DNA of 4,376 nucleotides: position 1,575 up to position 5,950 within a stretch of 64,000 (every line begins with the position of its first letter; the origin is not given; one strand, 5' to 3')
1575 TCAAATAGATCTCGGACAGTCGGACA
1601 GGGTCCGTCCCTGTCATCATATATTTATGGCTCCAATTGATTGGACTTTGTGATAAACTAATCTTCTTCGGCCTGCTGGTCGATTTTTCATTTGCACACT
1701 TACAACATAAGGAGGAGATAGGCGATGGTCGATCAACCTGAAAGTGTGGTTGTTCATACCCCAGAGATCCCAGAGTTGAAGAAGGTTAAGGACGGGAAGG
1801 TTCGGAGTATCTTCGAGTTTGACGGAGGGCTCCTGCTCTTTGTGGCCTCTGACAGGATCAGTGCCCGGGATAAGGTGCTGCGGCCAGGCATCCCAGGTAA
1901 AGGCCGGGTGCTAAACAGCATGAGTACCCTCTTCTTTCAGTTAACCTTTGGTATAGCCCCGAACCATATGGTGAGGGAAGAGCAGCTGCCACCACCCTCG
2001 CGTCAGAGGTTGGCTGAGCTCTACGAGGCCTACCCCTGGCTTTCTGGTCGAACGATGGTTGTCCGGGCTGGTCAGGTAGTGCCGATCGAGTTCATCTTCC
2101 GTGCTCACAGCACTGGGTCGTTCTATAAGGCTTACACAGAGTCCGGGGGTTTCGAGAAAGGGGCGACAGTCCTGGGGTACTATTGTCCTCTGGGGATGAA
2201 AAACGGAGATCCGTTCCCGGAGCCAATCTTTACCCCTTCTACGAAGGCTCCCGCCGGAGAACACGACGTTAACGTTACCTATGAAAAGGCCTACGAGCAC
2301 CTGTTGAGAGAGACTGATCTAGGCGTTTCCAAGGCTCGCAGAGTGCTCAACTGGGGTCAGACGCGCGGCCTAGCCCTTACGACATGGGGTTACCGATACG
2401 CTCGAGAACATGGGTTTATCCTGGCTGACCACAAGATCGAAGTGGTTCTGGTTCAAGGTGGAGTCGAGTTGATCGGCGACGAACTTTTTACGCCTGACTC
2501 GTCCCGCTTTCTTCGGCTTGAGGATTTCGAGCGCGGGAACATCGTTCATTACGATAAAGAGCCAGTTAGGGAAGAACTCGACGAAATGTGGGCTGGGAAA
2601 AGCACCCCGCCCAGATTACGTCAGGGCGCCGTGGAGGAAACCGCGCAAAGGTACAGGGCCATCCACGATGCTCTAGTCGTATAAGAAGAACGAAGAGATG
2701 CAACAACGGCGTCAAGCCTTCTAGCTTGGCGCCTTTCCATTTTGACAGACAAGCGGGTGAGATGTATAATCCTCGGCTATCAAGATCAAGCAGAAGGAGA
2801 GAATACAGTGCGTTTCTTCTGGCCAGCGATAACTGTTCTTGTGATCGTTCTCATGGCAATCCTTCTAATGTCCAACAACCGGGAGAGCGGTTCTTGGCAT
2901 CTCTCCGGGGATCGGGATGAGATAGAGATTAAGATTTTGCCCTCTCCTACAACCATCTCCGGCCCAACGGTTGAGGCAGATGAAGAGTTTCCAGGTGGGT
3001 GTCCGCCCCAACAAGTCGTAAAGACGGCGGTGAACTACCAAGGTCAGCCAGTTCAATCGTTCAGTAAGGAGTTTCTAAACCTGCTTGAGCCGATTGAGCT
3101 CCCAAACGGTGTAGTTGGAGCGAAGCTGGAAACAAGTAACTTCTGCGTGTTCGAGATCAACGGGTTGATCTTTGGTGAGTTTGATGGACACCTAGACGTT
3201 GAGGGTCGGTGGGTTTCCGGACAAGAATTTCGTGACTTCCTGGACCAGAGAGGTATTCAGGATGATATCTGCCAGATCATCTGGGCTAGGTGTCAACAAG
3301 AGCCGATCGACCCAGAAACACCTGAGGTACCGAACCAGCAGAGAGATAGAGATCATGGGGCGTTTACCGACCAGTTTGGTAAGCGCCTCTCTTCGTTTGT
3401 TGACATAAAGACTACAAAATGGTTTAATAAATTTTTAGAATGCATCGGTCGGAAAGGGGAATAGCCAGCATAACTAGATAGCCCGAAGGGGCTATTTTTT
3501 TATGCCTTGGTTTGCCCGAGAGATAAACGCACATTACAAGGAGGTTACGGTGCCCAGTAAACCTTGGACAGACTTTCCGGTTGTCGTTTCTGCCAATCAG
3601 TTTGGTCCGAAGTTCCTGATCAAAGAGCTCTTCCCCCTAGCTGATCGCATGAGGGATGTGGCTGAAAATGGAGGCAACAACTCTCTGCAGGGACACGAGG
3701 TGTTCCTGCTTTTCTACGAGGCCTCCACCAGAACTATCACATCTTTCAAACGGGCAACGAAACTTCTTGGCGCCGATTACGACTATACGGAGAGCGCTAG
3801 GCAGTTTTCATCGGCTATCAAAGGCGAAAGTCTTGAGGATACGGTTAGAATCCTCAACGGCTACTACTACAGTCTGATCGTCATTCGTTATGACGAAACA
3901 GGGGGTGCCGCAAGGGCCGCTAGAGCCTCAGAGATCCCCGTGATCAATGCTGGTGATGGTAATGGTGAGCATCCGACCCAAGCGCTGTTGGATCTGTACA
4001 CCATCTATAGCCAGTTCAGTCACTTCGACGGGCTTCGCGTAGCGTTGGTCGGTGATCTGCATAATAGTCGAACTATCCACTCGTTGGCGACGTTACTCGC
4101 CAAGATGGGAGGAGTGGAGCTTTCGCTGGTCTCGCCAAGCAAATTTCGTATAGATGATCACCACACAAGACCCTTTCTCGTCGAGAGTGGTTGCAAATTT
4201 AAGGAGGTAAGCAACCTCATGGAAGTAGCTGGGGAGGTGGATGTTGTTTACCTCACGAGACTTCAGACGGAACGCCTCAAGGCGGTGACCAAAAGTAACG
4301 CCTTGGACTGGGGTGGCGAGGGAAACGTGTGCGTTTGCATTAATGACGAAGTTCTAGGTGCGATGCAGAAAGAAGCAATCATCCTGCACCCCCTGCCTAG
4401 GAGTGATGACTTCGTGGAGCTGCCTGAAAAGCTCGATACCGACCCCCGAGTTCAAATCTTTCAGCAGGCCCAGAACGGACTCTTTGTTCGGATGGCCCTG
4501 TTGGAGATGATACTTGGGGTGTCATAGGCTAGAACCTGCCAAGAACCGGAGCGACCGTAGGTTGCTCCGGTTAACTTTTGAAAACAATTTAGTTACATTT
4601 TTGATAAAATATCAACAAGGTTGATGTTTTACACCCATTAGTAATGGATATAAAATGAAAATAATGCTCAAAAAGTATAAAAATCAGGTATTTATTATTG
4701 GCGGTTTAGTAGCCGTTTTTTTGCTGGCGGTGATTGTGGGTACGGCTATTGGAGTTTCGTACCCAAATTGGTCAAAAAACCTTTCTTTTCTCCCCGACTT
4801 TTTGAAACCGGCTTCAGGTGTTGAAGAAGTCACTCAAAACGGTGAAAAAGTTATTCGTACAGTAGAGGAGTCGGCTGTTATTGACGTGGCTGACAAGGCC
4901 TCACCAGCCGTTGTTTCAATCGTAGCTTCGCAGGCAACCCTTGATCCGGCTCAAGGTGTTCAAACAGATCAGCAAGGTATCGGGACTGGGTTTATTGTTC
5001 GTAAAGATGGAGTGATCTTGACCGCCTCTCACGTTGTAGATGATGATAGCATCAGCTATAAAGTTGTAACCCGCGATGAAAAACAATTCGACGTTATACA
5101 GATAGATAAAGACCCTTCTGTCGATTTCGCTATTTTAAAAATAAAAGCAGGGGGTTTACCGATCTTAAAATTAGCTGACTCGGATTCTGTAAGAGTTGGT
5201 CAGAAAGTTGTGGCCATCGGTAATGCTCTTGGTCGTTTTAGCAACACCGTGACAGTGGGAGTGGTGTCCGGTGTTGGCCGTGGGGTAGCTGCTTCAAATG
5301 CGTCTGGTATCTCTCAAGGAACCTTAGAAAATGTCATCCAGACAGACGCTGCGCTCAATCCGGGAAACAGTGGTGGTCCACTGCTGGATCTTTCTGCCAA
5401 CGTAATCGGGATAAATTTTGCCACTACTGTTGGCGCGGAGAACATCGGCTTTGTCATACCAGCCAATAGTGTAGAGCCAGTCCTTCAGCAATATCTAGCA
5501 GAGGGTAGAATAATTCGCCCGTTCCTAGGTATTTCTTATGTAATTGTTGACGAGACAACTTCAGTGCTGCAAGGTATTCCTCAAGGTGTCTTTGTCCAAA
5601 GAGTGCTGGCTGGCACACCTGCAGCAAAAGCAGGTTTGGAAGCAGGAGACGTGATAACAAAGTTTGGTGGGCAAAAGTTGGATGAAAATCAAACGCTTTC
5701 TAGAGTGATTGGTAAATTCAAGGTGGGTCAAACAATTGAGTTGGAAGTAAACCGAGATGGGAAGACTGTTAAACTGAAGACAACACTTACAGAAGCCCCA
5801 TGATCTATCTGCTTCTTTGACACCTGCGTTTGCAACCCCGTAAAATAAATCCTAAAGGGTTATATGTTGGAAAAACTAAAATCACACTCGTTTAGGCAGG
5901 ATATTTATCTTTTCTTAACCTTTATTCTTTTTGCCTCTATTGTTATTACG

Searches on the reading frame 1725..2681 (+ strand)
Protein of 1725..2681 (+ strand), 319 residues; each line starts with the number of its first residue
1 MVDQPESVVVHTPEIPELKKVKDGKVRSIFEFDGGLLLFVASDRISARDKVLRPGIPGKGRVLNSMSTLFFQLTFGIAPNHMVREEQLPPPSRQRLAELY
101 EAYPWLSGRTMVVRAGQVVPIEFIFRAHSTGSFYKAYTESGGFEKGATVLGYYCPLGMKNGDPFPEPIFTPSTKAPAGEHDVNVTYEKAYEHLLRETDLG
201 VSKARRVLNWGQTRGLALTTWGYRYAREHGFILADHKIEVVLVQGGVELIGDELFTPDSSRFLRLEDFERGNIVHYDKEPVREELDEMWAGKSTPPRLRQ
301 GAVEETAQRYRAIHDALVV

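Call 81: search_protein_families(library=pfam, proteins=[window:1725-2681:+], max_evalue=0.00001)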
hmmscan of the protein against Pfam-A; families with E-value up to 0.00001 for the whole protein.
window:1725-2681:+ (319 aa): 1 family
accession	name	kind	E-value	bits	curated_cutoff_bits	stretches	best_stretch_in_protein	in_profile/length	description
PF01259.24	SAICAR_synt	-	1e-44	153.5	20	1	21-288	2-222/233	SAICAR synthetase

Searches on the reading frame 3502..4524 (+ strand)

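Call 81: search_protein_families(library=pfam, proteins=[window:3502-4524:+], max_evalue=0.00001)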
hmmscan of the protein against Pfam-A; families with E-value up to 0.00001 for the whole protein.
window:3502-4524:+ (341 aa): 2 families
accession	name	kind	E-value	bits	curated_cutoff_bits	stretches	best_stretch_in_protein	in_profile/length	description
PF02729.26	OTCace_N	-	1.4e-34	119.8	29.9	1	40-169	14-147/148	Aspartate/ornithine carbamoyltransferase, carbamoyl-P binding domain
PF00185.30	OTCace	-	9.8e-23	81.4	29.4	1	176-336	1-156/157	Aspartate/ornithine carbamoyltransferase, Asp/Orn binding domain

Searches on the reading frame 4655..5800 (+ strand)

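Call 81: search_protein_families(library=pfam, proteins=[window:4655-5800:+], max_evalue=0.00001)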
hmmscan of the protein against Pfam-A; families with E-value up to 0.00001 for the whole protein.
window:4655-5800:+ (382 aa): 5 families
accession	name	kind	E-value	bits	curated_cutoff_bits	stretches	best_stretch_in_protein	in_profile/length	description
PF13365.12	Trypsin_2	-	7.9e-30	104.9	27.6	1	110-253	1-144/144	Trypsin-like peptidase domain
PF00089.32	Trypsin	-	6.7e-18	65.7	20.6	1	97-275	12-218/220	Trypsin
PF13180.12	PDZ_2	-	1.1e-16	61.2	27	1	289-378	1-80/80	PDZ domain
PF17820.7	PDZ_6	-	6e-09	35.9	27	1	314-366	2-53/54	PDZ domain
PF00595.29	PDZ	-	8.2e-08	33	23.2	1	290-365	11-80/81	PDZ domain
